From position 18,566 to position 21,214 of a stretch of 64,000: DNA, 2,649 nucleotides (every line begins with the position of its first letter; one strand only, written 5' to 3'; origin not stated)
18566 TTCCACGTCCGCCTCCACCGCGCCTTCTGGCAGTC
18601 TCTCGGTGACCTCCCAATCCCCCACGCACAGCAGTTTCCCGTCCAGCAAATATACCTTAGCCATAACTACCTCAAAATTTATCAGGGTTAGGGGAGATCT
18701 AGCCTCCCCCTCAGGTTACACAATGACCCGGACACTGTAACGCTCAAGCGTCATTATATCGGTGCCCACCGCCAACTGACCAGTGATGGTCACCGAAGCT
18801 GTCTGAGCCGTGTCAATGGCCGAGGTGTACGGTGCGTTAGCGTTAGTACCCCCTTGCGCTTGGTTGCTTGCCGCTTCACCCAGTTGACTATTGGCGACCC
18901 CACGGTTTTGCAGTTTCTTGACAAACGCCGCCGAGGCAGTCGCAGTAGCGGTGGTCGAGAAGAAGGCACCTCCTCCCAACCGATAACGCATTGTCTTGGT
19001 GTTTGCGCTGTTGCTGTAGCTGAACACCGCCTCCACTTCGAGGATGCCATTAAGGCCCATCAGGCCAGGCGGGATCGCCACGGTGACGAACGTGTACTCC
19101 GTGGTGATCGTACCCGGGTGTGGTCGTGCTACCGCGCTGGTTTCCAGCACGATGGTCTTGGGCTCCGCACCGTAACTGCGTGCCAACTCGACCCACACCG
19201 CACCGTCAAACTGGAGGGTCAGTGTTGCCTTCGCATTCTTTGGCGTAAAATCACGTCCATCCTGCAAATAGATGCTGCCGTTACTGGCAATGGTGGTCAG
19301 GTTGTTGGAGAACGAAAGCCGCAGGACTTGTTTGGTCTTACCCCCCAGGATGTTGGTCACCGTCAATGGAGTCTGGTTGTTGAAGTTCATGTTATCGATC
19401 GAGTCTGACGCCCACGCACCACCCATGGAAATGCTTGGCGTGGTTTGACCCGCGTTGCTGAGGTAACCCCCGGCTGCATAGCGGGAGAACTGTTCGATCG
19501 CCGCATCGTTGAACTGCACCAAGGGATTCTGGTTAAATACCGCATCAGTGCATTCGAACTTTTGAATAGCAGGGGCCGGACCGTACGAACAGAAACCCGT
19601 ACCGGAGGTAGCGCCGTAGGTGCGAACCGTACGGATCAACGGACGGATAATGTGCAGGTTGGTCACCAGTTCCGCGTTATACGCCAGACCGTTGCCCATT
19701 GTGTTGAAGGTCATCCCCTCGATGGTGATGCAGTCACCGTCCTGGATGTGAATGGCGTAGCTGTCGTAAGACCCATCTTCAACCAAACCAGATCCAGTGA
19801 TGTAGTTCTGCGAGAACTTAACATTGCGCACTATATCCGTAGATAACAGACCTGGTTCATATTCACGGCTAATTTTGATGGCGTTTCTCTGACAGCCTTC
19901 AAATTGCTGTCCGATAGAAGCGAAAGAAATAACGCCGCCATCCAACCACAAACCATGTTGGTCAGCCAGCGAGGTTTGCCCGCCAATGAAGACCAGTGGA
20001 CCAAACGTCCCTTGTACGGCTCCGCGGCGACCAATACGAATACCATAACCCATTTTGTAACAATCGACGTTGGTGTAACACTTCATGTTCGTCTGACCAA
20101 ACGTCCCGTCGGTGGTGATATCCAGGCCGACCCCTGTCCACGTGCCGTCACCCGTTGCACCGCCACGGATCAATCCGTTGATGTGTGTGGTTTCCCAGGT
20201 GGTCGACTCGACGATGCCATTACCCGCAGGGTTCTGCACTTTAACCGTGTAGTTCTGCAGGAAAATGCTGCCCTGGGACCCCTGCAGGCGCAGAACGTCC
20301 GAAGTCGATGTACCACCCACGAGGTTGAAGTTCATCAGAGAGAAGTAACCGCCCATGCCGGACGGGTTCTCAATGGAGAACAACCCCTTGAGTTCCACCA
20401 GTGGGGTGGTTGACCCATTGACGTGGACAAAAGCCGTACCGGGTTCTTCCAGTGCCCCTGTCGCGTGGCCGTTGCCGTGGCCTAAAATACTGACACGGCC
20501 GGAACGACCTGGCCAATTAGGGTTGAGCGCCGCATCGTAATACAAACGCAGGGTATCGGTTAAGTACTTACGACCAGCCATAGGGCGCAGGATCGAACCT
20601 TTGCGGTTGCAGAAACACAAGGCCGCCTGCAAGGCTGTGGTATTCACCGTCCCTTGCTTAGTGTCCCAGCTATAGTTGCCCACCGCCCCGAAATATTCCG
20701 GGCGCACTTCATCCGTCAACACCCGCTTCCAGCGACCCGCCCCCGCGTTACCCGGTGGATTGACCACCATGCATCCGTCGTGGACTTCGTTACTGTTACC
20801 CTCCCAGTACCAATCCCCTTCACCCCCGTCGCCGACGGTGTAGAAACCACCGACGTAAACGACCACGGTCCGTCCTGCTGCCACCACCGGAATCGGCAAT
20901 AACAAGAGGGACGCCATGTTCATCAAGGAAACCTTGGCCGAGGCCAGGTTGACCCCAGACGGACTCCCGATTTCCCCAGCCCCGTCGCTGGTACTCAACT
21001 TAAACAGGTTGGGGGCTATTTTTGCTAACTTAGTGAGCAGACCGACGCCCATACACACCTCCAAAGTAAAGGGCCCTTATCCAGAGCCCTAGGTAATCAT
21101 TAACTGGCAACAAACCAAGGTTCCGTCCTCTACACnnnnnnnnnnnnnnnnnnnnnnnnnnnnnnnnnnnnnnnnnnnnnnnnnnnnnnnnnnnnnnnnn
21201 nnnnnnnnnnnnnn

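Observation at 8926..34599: ~25.7-kb multi-depolymerase cassette in a phiKZ-like jumbo phage: ten fibre/spike proteins sorted into three N-terminal docking classes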

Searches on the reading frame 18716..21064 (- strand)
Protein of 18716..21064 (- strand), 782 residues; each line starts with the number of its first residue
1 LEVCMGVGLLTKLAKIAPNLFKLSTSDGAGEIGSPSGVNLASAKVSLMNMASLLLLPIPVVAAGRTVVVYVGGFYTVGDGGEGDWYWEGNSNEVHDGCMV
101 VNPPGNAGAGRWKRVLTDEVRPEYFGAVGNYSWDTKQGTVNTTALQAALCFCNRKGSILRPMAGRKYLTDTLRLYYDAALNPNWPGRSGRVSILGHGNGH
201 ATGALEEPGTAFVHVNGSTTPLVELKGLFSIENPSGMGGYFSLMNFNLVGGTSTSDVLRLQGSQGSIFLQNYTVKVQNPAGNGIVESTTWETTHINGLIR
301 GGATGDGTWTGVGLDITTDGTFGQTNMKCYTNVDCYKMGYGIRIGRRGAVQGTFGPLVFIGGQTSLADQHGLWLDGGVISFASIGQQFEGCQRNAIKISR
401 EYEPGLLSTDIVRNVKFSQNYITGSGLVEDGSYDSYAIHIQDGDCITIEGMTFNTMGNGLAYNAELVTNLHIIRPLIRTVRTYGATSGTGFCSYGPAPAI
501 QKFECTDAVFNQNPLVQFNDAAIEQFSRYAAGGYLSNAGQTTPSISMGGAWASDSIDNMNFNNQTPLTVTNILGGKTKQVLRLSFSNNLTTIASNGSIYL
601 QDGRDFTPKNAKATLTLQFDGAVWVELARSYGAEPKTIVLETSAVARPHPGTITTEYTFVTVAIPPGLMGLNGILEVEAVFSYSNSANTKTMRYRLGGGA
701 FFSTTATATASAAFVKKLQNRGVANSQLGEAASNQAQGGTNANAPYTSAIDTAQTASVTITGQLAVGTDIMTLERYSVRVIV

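Call 4: search_protein_families(library=pfam, proteins=[window:18716-21064:-], max_evalue=0.01)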
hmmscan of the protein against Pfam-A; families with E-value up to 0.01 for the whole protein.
window:18716-21064:- (782 aa): 1 family
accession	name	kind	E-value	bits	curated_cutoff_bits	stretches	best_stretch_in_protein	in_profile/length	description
PF25692.1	Phage_depo_C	-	0.0011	19.8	25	1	559-624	20-89/90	Phage depolymerase C-terminal beta sandwich domain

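Call 9: search_protein_families(library=phrogs, proteins=[window:18716-21064:-], max_evalue=0.001)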
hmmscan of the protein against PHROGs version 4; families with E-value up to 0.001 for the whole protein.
window:18716-21064:- (782 aa): 1 family
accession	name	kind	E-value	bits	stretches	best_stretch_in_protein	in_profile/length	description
phrog_15695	-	tail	0.00012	21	1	17-99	166-246/1284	tail fiber protein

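Call 26: search_solved_structures(query=window:18716-21052:-, max_evalue=1)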
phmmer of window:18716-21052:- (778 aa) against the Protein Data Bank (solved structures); distinct sequences matched with E-value up to 1: 0.

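Call 28: search_protein_families(library=pfam, proteins=[window:18716-21052:-], max_evalue=5)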
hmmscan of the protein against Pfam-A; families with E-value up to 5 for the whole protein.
window:18716-21052:- (778 aa): 2 families
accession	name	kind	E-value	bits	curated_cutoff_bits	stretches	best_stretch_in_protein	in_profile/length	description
PF25692.1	Phage_depo_C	-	0.0011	19.8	25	1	555-620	20-89/90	Phage depolymerase C-terminal beta sandwich domain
PF18184.6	SLATT_3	-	0.19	12.4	26.3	1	682-733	84-135/155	SMODS and SLOG-associating 2TM effector domain 3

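Call 85: search_protein_families(library=ncbifam, proteins=[window:18716-21052:-], max_evalue=0.01)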
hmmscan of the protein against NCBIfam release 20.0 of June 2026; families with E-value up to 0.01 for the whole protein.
window:18716-21052:- (778 aa): 0 families

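Call 100: search_protein_representatives(protein=window:18716-21052:-)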
Query: 778 residues. Proteins with E-value up to 0.001 (for the whole library): 3938; up to 1e-10: 1075; up to 1e-30: 26. The best 150 are listed.
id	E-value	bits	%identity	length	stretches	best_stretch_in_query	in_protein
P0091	2.9e-260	882.2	66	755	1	19-627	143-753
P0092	1.1e-241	820.8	54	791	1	42-777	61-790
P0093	8.1e-215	731.9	56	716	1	20-628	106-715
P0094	3.5e-176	604.2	45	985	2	15-629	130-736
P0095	1.7e-159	549.0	52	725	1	102-627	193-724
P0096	9.1e-152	523.5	46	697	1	103-777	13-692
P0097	5.4e-145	501.1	50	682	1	133-624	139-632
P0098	2.9e-142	492.0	50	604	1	107-626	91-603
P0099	5.7e-138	477.8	48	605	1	68-626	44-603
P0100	7.8e-134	464.2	49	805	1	133-624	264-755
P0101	3.9e-120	418.9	43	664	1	107-627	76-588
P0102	1.4e-105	370.7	38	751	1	116-679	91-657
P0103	3.0e-104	366.3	57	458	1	92-408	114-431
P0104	5.4e-103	362.2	41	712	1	89-626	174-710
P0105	1.4e-101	357.5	41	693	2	106-607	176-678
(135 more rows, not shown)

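Call 103: search_protein_families(library=pfam, alignment_id=A6, max_evalue=0.001)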
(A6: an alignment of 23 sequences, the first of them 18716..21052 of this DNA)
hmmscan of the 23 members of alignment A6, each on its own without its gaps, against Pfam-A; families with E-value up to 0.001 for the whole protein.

A. member 1, window:18716-21052:- (778 aa): 0 families

B. families by the number of members that match (of 23 scanned): 6 families
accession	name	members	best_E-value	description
PF25692.1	Phage_depo_C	5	1.1e-07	Phage depolymerase C-terminal beta sandwich domain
PF12708.12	Pect-lyase_RHGA_epim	1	5.8e-15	Rhamnogalacturonase A/epimerase, pectate lyase-like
PF03906.20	Phage_T7_tail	1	2.2e-11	Phage T7 tail fibre protein, N-terminal domain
PF18668.6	Tail_spike_N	1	4.2e-05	Tail spike TSP1/Gp66 receptor binding N-terminal domain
PF02839.19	CBM_5_12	1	0.00011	Carbohydrate-binding module family 5/12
PF09008.15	Head_binding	1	0.00021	Head binding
